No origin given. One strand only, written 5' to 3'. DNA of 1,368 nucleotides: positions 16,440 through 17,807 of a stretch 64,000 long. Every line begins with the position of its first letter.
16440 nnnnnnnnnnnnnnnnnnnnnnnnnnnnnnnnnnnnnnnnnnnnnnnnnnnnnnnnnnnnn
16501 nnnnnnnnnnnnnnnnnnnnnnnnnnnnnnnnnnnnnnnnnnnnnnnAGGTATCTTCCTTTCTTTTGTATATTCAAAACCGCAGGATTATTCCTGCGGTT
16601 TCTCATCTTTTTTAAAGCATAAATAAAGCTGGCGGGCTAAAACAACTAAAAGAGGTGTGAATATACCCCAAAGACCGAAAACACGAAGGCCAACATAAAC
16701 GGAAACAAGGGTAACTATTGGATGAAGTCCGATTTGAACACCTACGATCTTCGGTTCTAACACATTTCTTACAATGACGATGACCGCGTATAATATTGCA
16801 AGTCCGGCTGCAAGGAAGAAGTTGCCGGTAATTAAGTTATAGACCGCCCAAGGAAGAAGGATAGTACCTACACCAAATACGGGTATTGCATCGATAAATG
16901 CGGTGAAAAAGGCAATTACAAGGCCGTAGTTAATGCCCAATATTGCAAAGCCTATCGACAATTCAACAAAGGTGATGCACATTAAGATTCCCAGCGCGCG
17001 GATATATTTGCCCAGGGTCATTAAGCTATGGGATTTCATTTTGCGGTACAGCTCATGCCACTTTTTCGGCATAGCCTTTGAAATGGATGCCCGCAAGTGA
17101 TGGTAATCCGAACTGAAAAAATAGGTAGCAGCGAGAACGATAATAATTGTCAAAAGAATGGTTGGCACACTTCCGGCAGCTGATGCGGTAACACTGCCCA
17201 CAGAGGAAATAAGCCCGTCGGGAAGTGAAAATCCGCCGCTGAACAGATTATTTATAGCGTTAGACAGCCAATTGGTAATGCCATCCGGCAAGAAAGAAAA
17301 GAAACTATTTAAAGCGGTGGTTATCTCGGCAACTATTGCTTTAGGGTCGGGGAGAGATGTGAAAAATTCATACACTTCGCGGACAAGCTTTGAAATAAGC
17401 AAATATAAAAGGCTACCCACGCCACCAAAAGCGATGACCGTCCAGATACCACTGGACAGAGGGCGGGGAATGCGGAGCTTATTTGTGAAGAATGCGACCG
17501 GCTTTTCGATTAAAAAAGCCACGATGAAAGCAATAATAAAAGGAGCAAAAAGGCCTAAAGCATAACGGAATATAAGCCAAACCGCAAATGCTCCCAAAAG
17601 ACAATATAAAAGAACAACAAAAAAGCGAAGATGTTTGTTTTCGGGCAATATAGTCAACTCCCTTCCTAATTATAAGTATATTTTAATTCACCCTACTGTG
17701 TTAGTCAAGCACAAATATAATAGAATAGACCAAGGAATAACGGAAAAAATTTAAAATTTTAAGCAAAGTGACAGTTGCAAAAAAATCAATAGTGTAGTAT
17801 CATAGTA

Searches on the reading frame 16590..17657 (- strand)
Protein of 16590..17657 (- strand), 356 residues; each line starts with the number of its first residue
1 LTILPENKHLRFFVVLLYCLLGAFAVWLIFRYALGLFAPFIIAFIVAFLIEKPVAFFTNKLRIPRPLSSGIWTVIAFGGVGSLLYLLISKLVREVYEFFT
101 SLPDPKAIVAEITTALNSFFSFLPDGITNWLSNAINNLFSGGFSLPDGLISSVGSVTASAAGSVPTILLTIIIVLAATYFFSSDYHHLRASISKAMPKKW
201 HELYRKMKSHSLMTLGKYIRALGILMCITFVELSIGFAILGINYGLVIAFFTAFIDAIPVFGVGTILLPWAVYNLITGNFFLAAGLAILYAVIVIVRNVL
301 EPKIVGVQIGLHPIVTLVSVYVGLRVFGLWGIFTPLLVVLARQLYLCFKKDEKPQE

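Call 75: search_protein_families(library=pfam, alignment_id=A5, max_evalue=0.00001)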
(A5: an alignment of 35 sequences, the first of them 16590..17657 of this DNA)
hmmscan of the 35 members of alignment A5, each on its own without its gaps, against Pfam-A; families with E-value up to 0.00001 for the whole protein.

A. member 1, window:16590-17657:- (356 aa): 1 family
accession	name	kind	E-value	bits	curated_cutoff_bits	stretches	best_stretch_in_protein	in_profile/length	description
PF01594.21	AI-2E_transport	-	2e-49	169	34.3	1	15-339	3-317/327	AI-2E family transporter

B. families by the number of members that match (of 35 scanned): 89 families (the first 25 are shown)
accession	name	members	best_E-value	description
PF00977.27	His_biosynth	2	3.6e-85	Histidine biosynthesis protein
PF00155.27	Aminotran_1_2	2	1.2e-54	Aminotransferase class I and II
PF13649.12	Methyltransf_25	2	1.7e-17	Methyltransferase domain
PF08241.18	Methyltransf_11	2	1.5e-11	Methyltransferase domain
PF03060.21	NMO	2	1.7e-10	Nitronate monooxygenase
PF13847.12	Methyltransf_31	2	5.3e-09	Methyltransferase domain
PF01207.24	Dus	2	2e-08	Dihydrouridine synthase (Dus)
PF00815.25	Histidinol_dh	1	1.4e-167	Histidinol dehydrogenase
PF00478.31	IMPDH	1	5.5e-166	IMP dehydrogenase / GMP reductase domain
PF01430.24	HSP33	1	1.7e-95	Hsp33 protein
PF01715.23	IPPT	1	1.1e-89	IPP transferase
PF01041.23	DegT_DnrJ_EryC1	1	5e-89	DegT/DnrJ/EryC1/StrS aminotransferase family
PF00488.27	MutS_V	1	2e-85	MutS domain V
PF01263.26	Aldose_epim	1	3.1e-76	Aldose 1-epimerase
PF00742.24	Homoserine_dh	1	1.1e-64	Homoserine dehydrogenase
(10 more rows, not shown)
